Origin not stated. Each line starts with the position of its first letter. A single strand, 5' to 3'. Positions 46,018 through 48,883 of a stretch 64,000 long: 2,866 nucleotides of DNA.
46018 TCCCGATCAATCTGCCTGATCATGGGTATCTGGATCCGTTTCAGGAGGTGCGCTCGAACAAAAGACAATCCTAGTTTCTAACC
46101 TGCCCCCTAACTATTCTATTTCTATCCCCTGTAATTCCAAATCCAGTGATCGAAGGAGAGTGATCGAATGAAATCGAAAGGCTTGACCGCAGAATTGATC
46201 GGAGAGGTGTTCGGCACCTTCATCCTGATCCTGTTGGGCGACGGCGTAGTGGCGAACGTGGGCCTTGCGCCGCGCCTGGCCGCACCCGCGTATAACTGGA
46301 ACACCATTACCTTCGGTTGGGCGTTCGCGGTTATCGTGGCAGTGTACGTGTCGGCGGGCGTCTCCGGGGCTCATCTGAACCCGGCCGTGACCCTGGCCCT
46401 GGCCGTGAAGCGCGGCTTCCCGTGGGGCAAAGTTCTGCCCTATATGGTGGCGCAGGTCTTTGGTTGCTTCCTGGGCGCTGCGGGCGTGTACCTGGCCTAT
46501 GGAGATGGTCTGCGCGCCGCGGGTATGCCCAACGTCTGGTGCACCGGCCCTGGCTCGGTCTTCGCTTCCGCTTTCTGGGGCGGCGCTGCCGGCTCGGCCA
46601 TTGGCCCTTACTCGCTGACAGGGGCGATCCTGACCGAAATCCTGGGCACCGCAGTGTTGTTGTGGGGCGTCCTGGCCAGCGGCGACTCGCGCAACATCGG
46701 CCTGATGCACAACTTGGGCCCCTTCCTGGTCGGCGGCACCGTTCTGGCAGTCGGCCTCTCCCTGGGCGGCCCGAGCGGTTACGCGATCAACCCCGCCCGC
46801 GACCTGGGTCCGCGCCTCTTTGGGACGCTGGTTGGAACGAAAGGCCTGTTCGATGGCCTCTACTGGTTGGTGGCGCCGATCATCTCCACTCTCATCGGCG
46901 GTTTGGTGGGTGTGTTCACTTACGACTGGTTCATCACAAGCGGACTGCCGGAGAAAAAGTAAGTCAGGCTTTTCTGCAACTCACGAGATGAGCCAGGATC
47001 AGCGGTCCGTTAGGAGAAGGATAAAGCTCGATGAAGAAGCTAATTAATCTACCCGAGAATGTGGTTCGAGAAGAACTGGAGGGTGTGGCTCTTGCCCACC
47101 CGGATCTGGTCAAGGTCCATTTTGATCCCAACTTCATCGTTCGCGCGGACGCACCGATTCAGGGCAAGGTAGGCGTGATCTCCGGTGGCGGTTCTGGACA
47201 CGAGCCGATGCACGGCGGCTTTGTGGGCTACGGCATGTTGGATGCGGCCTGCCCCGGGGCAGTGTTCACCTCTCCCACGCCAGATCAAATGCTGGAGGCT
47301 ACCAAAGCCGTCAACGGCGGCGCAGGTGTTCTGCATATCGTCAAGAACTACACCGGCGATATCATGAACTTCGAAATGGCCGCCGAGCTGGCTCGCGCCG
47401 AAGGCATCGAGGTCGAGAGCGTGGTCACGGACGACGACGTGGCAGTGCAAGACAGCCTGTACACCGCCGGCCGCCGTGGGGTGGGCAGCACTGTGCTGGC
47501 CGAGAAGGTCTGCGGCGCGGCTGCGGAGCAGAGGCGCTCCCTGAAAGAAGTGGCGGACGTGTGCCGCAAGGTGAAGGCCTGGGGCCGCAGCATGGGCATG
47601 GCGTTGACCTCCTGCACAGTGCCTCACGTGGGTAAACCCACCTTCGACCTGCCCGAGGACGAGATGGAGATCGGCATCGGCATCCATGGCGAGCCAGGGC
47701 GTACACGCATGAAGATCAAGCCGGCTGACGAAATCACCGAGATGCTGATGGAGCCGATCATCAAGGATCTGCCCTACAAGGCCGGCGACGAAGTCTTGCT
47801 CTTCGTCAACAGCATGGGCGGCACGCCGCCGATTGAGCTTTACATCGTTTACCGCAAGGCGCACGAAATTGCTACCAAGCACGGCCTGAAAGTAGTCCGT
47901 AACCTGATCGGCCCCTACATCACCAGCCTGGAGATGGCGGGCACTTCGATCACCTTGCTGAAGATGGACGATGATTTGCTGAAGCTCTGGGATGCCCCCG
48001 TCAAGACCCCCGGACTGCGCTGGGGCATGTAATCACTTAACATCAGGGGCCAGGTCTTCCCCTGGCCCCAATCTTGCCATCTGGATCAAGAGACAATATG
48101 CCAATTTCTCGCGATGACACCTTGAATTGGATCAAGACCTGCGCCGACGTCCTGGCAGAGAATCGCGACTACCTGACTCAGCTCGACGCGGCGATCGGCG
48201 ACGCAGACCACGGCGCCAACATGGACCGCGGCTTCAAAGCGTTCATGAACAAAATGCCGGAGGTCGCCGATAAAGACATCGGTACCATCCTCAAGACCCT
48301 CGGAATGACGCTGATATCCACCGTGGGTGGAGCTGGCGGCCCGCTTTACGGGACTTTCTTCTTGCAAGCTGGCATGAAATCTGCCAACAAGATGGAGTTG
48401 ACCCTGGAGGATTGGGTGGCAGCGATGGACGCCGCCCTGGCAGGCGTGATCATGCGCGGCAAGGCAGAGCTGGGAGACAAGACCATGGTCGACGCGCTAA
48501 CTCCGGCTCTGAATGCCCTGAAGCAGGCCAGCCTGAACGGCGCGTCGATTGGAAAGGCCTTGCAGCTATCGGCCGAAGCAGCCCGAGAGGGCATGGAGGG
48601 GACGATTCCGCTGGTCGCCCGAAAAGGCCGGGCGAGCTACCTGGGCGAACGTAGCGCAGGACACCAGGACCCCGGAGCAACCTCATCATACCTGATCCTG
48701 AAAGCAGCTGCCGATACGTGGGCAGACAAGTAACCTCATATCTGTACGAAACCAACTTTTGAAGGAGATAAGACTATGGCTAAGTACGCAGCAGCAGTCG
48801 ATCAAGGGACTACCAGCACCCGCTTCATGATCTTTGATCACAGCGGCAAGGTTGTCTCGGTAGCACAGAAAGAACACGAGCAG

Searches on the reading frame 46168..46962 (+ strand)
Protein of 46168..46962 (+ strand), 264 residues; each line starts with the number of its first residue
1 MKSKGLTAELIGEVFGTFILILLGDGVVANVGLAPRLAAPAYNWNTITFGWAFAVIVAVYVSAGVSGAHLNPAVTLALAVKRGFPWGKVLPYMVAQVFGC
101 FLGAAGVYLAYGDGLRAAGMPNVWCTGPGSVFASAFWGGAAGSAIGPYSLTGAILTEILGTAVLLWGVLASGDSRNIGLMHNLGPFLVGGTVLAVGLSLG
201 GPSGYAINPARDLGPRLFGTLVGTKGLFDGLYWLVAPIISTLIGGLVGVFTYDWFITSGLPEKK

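Call 7: search_protein_families(library=pfam, proteins=[window:46168-46962:+])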
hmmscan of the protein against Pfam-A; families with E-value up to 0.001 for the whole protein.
window:46168-46962:+ (264 aa): 1 family
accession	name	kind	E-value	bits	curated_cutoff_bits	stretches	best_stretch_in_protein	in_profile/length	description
PF00230.25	MIP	-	1e-38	133.8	25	1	3-247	4-221/222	Major intrinsic protein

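Call 10: find_related_loci(query=window:46168-46962:+, collection=genome_contigs, flank=4000)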
Query window:46168-46962:+ (264 aa) in genome_contigs; peptide patterns used: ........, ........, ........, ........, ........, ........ (x = any residue, [..] = any of these).
600 stretches matched a pattern (row limit reached: there are more); 199 encode a relative of the query (tblastn E <= 1e-3); the best 80 are kept; 80 distinct loci.
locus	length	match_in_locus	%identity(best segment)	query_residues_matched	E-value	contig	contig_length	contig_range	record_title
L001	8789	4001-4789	78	1-263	6e-133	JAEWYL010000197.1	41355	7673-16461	MAG: Chloroflexota bacterium isolate OH_SFB_172 k127_938870, whole genome shotgun sequence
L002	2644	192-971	77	1-264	4e-139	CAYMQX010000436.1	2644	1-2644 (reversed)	MAG TPA_asm: uncultured Anaerolineaceae bacterium isolate binchicken_co27_90 genome assembly, contig: NODE_69920_length_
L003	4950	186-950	81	9-263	7e-131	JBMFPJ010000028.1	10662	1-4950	MAG: Anaerolineae bacterium isolate KM4338-60 NODE_3450_length_10662_cov_3.754030, whole genome shotgun sequence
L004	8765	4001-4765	82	10-263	1e-129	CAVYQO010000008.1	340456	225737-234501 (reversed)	MAG: uncultured Chloroflexia bacterium isolate MFD04716.bin.2.130 genome assembly, contig: contig_16252, whole genome sh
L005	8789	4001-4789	76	1-263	4e-129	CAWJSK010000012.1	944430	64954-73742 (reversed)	MAG: uncultured Spirochaetota bacterium isolate MFD01231.bin.2.51 genome assembly, contig: contig_5905, whole genome sho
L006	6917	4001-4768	79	3-257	4e-129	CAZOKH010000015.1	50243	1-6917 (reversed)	MAG TPA_asm: uncultured Anaerolineaceae bacterium isolate binchicken_co27_441 genome assembly, contig: NODE_1166_length_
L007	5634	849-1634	78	2-264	8e-129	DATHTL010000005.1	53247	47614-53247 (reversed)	MAG TPA_asm: Anaerolineales bacterium isolate SMAG_U16076 k141_99524, whole genome shotgun sequence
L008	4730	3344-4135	76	1-264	1e-129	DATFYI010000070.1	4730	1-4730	MAG TPA_asm: Anaerolineaceae bacterium isolate SMAG_U9539 k141_1150013, whole genome shotgun sequence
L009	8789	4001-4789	77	1-264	2e-128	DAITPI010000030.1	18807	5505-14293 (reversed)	MAG TPA_asm: Anaerolineales bacterium isolate CTOTU26108 NODE_1169_length_18807_cov_4.974989, whole genome shotgun seque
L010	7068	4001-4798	75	1-264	4e-128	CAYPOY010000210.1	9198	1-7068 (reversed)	MAG TPA_asm: uncultured Anaerolineales bacterium isolate SRP214966_co5_314 genome assembly, contig: NODE_7634_length_919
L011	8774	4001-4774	78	6-264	5e-128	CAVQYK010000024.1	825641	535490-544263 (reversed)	MAG: uncultured Chloroflexia bacterium isolate MFD00032.bin.2.234 genome assembly, contig: contig_5754, whole genome sho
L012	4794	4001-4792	75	1-264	4e-128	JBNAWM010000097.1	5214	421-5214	MAG: Candidatus Cryosericum sp. isolate Kamch4342-D-MF-064 bin10.fa-97, whole genome shotgun sequence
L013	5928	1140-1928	76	1-263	2e-127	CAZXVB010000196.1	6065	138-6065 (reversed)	MAG TPA_asm: uncultured Anaerolineales bacterium isolate binchicken_co256_477 genome assembly, contig: NODE_40002_length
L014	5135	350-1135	77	1-263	3e-127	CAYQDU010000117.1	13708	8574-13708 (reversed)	MAG TPA_asm: uncultured Anaerolinea sp. isolate binchicken_co20_395 genome assembly, contig: NODE_8391_length_13708_cov_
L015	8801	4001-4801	75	1-264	7e-127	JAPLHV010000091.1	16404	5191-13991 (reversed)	MAG: Coprothermobacterota bacterium isolate LacPavin_0419_WC90_MAG_58_61 LacPavin_0419_WC90_scaffold_49775, whole genome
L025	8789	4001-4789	76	1-264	5e-126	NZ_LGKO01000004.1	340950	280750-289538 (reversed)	Thermanaerothrix daxensis strain GNS-1 contig_3, whole genome shotgun sequence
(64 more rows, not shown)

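Call 14: find_encoding_contigs(protein=window:46168-46962:+, flank=3000, max_places=10)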
Protein window:46168-46962:+ (264 aa): 5 contigs read that carry it; 1 place shown.
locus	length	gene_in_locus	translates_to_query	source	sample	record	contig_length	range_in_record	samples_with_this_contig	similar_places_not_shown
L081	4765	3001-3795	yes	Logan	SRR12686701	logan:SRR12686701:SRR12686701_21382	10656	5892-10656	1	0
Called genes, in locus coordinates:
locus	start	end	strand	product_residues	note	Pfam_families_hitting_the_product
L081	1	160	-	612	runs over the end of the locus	PF00111:Fer2, PF17650:RACo_linker, PF17651:Raco_middle, PF14574:RACo_C_ter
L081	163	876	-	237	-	PF07796:DUF1638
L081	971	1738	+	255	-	PF00392:GntR, PF08220:HTH_DeoR (weak), PF07702:UTRA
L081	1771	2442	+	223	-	PF02607:B12-binding_2, PF02310:B12-binding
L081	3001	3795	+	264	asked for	PF00230:MIP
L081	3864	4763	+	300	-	?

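Call 16: find_related_loci(query=window:46168-46962:+, collection=metagenome_contigs, flank=3000)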
Query window:46168-46962:+ (264 aa) in metagenome_contigs; peptide patterns used: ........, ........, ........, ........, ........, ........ (x = any residue, [..] = any of these).
600 stretches matched a pattern (row limit reached: there are more); 284 encode a relative of the query (tblastn E <= 1e-3); the best 80 are kept; 79 distinct loci.
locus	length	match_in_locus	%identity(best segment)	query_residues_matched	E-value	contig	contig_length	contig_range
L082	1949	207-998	86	1-263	4e-154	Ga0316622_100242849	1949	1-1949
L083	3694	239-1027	84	1-263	5e-144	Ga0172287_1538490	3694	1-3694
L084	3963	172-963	84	1-264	5e-142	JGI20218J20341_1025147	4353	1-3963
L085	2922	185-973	78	1-263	2e-138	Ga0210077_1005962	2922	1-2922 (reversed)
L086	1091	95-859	82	10-263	5e-146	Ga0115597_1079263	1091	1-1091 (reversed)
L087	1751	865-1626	82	10-263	4e-143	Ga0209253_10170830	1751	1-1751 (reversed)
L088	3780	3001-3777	78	1-258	2e-131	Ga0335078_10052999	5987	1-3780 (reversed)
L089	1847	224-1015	77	1-263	1e-139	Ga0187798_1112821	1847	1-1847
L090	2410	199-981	76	2-263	4e-137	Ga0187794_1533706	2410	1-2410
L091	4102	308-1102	80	1-264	6e-131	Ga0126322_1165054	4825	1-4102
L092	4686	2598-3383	76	2-264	4e-131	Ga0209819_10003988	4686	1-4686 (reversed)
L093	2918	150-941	75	1-263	3e-134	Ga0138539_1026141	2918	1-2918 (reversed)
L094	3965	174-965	76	1-264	2e-129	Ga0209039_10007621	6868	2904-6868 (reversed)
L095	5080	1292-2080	77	1-263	7e-129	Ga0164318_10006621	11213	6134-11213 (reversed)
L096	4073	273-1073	75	1-264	1e-129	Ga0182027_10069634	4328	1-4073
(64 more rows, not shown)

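Call 23: find_homologous_proteins(query=window:46168-46962:+, max_evalue=1e-100)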
Query window:46168-46962:+ (264 aa): 1458 proteins with E <= 1e-100 among 8000 candidates; the best 120 are listed.
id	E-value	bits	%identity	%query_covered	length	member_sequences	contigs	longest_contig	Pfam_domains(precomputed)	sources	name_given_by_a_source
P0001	6.1e-164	562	98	100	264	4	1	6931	PF00230.26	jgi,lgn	jgi:glycerol uptake facilitator protein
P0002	6.5e-141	487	86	100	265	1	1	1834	PF00230.26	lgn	-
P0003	2.3e-140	485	86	100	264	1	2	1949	PF00230.26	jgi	jgi:glycerol uptake facilitator protein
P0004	2.7e-140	485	85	100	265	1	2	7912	PF00230.26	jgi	jgi:glycerol uptake facilitator protein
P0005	4.6e-140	484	85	100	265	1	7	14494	PF00230.26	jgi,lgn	jgi:glycerol uptake facilitator protein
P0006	5.2e-140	484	86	100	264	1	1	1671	PF00230.26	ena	-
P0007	4.4e-139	481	85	100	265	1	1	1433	PF00230.26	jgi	jgi:glycerol uptake facilitator protein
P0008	1.7e-138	479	85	100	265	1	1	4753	PF00230.26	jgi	jgi:glycerol uptake facilitator protein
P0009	3.2e-137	475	84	99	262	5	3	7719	PF00230.26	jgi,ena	jgi:glycerol uptake facilitator protein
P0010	1.1e-136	473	84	100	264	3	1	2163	PF00230.26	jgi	jgi:glycerol uptake facilitator protein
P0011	2.8e-136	472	82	100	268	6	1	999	PF00230.26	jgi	jgi:glycerol uptake facilitator protein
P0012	8.0e-136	470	85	96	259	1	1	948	PF00230.26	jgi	jgi:glycerol uptake facilitator protein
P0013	1.1e-135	470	82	100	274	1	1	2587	PF00230.26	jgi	-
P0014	1.3e-135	469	81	100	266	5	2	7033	PF00230.26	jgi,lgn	jgi:glycerol uptake facilitator protein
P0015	1.4e-135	469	83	100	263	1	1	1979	PF00230.26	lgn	-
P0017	5.5e-135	467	81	100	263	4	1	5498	PF00230.26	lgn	-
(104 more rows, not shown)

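Call 24: find_encoding_contigs(protein=P0001, flank=3000, max_places=4)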
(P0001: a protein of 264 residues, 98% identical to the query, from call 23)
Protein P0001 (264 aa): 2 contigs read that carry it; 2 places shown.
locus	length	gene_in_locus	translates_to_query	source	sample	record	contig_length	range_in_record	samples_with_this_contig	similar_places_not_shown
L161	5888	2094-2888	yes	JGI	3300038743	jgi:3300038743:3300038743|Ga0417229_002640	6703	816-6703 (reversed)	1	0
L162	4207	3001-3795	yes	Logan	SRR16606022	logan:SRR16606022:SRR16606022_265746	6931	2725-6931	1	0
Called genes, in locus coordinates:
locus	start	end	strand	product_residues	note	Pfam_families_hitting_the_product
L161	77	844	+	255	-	PF00392:GntR, PF08220:HTH_DeoR (weak), PF07702:UTRA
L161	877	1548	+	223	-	PF02607:B12-binding_2, PF02310:B12-binding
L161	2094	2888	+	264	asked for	PF00230:MIP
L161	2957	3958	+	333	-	PF02733:Dak1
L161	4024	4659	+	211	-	PF02734:Dak2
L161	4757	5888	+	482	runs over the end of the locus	PF00370:FGGY_N, PF02782:FGGY_C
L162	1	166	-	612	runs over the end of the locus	PF00111:Fer2, PF17650:RACo_linker, PF17651:Raco_middle, PF14574:RACo_C_ter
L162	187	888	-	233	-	PF07796:DUF1638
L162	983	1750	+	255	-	PF00392:GntR, PF08220:HTH_DeoR (weak), PF07702:UTRA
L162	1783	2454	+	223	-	PF02607:B12-binding_2, PF02310:B12-binding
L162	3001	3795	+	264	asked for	PF00230:MIP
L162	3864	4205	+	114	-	?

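Call 25: find_encoding_contigs(protein=P0004, flank=3000, max_places=4)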
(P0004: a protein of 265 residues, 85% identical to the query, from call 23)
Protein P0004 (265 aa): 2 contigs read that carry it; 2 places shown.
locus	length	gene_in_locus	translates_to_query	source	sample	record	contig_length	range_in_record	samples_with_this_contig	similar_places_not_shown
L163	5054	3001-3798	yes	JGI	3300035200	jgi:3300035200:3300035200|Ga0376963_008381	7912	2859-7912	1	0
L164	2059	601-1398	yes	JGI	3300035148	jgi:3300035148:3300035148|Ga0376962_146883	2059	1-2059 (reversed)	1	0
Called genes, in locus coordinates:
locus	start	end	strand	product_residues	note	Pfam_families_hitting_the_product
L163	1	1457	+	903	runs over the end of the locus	-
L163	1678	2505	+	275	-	PF01975:SurE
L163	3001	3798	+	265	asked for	PF00230:MIP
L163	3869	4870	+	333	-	PF02733:Dak1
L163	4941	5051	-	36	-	-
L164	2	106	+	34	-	?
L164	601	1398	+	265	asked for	PF00230:MIP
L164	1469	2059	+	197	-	?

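Call 26: find_encoding_contigs(protein=P0005, flank=3000, max_places=6)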
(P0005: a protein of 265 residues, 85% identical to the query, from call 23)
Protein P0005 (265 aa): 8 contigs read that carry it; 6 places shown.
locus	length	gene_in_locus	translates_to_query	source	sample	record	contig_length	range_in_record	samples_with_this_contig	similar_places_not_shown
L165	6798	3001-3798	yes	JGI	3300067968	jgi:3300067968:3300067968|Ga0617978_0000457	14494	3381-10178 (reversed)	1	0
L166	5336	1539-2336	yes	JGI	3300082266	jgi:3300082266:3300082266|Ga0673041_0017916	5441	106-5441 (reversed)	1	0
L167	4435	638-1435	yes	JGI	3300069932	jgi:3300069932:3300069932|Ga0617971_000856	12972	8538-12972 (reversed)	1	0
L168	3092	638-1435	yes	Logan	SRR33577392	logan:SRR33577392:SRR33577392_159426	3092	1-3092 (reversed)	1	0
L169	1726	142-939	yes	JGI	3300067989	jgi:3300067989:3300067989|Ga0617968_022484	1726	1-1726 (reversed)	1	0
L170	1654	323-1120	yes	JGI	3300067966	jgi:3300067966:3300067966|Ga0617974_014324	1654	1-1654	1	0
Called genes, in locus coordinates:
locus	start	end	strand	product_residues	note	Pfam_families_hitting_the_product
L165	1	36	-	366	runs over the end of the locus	PF01841:Transglut_core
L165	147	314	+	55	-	PF07228:SpoIIE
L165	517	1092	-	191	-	PF00578:AhpC-TSA, PF08534:Redoxin (faint), PF00462:Glutaredoxin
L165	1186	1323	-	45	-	PF00578:AhpC-TSA, PF08534:Redoxin (weak)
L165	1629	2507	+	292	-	PF01975:SurE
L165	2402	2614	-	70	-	-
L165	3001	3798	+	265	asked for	PF00230:MIP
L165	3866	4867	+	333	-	PF02733:Dak1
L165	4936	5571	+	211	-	PF02734:Dak2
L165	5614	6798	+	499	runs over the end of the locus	PF00370:FGGY_N, PF02782:FGGY_C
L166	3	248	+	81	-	?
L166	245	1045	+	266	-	PF01975:SurE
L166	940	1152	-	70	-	-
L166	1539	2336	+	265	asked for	PF00230:MIP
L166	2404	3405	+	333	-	PF02733:Dak1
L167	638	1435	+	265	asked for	PF00230:MIP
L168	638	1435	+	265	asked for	PF00230:MIP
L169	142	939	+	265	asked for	PF00230:MIP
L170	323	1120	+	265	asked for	PF00230:MIP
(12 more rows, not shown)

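Call 27: find_encoding_contigs(protein=P0009, flank=3000, max_places=4)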
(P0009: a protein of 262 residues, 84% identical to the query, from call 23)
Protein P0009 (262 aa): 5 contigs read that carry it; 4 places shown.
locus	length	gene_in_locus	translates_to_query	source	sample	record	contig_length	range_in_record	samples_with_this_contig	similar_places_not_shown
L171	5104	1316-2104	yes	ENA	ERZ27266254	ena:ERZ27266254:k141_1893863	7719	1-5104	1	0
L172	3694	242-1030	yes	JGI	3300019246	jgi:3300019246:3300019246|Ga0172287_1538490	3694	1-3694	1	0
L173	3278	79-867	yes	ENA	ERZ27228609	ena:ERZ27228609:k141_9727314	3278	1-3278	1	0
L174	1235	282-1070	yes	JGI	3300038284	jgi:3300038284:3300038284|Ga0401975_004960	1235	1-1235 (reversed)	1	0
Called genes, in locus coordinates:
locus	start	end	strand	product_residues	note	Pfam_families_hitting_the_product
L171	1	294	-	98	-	?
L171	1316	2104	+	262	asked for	PF00230:MIP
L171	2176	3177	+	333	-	PF02733:Dak1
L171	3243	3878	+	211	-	PF02734:Dak2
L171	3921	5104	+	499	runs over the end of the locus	PF00370:FGGY_N, PF02782:FGGY_C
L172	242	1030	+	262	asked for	PF00230:MIP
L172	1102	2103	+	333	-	PF02733:Dak1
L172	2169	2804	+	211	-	PF02734:Dak2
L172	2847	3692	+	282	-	?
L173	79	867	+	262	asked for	PF00230:MIP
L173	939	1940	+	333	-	PF02733:Dak1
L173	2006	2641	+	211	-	PF02734:Dak2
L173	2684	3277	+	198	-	?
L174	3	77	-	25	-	?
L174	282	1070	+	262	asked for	PF00230:MIP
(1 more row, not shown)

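Call 30: find_encoding_contigs(protein=P0008, flank=1500, max_places=3)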
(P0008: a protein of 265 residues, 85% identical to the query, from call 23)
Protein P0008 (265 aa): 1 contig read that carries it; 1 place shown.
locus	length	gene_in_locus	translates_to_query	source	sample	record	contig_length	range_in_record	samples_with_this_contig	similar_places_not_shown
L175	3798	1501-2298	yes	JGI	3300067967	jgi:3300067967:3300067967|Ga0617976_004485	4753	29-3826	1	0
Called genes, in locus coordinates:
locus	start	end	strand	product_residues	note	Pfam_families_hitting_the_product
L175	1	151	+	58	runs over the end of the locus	?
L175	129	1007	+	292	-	PF01975:SurE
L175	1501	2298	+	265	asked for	PF00230:MIP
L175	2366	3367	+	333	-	PF02733:Dak1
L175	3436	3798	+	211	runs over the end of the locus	PF02734:Dak2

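Call 31: find_encoding_contigs(protein=P0014, flank=1500, max_places=3)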
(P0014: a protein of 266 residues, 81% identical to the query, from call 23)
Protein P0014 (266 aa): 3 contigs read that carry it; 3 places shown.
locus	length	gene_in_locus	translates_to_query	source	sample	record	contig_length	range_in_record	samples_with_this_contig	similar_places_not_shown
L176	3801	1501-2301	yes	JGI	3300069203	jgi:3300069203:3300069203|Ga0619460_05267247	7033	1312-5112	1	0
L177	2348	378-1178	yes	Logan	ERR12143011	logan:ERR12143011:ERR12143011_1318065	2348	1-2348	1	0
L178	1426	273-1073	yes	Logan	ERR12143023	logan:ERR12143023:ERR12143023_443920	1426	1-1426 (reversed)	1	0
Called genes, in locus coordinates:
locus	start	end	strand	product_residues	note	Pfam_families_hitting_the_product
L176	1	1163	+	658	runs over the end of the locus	PF26965:MimR_N (faint), PF00989:PAS, PF00158:Sigma54_activat, PF01078:Mg_chelatase (faint), PF14532:Sigma54_activ_2, PF25601:AAA_lid_14, PF02954:HTH_8, PF18024:HTH_50 (weak)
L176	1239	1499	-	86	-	-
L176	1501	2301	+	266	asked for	PF00230:MIP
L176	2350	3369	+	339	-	PF02733:Dak1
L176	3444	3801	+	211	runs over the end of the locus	PF02734:Dak2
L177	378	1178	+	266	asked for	PF00230:MIP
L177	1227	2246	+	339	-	PF02733:Dak1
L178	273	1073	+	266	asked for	PF00230:MIP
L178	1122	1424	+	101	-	?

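Call 32: find_encoding_contigs(protein=P0017, flank=1500, max_places=3)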
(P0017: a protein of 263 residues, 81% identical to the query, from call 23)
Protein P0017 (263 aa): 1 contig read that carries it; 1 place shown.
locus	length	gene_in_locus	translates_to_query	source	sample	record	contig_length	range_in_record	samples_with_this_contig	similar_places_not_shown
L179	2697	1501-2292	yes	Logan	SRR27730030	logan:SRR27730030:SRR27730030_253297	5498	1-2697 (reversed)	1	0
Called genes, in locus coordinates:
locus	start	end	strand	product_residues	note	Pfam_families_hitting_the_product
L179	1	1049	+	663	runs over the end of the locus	PF26965:MimR_N, PF01590:GAF (weak), PF00989:PAS, PF00158:Sigma54_activat, PF14532:Sigma54_activ_2, PF25601:AAA_lid_14, PF02954:HTH_8, PF18024:HTH_50 (weak), +1 more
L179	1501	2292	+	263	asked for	PF00230:MIP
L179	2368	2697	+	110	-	?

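Call 33: find_encoding_contigs(protein=P0010, flank=1500, max_places=3)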
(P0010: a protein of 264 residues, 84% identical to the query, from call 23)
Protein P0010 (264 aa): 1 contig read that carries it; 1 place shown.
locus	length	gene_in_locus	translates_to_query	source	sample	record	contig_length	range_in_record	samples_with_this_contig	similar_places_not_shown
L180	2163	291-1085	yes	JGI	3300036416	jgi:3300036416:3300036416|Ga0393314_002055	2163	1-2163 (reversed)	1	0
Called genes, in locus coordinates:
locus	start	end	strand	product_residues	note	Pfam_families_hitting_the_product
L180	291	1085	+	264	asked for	PF00230:MIP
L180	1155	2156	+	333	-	PF02733:Dak1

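Call 86: search_protein_families(library=pfam, proteins=[L025:1650-3635:+], max_evalue=0.1)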
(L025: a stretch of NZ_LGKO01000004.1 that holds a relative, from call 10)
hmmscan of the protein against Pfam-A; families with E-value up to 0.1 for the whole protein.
L025:1650-3635:+ (661 aa): 24 families
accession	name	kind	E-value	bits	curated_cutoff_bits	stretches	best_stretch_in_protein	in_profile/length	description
PF00158.32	Sigma54_activat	-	1.3e-47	162.1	20.2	1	342-506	1-167/168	Sigma-54 interaction domain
PF25601.1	AAA_lid_14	-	2e-20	72.9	27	1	512-584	1-73/87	AAA+ ATPase lid domain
PF14532.12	Sigma54_activ_2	-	3.6e-20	73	25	1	343-511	1-138/138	Sigma-54 interaction domain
PF02954.25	HTH_8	-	1.6e-13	50.5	22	1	602-641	2-41/42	Bacterial regulatory protein, Fis family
PF01590.32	GAF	-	1.1e-09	39.4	22.4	1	68-200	3-130/133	GAF domain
PF00989.32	PAS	-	5e-07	30.2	22.6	1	220-320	4-112/113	PAS fold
PF08448.16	PAS_4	-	6.7e-07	30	23.1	1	224-266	2-44/110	PAS fold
PF13191.12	AAA_16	-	2.4e-05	25.4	32.6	1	342-402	2-63/167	AAA ATPase domain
PF18024.7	HTH_50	-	0.00019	21.5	27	1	602-645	8-50/50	Helix-turn-helix domain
PF13384.12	HTH_23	-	0.00022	21.4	24.6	1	602-643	2-42/50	Homeodomain-like domain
PF13518.12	HTH_28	-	0.00031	21.2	25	1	606-643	1-37/52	Helix-turn-helix domain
PF13551.12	HTH_29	-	0.00073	20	28.1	1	607-643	1-37/64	Winged helix-turn helix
PF07728.20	AAA_5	-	0.002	18.6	22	1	366-480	2-121/139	AAA domain (dynein-related subfamily)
PF24820.1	Diguanyl_cycl_sensor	-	0.0022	18.3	28.1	1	224-267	3-46/109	Diguanylate cyclase-like sensor domain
PF13188.13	PAS_8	-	0.0023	18.2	21.8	1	220-259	4-44/65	PAS domain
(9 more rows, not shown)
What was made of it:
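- Some lineages have a DhaR-like activator upstream, which implies promoter-level control (calls 31, 32, 86).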

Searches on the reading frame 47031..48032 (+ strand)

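Call 7: search_protein_families(library=pfam, proteins=[window:47031-48032:+])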
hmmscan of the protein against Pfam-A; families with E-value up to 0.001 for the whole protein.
window:47031-48032:+ (333 aa): 1 family
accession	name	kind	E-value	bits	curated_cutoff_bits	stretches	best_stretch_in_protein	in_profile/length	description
PF02733.22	Dak1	-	2.1e-136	454.4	31.4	1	17-327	1-312/313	Dak1 domain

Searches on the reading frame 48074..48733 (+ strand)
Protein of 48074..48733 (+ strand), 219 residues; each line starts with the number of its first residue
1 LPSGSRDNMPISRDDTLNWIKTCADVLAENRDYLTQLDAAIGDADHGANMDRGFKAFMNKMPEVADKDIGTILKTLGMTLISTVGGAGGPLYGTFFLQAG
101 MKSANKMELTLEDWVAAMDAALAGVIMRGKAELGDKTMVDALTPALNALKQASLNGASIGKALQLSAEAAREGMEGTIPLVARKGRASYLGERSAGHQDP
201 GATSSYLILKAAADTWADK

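Call 7: search_protein_families(library=pfam, proteins=[window:48074-48733:+])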
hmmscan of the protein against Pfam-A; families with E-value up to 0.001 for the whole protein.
window:48074-48733:+ (219 aa): 1 family
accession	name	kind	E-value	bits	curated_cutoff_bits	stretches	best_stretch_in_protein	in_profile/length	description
PF02734.22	Dak2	-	4.4e-54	183.4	27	1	40-213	1-173/174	DAK2 domain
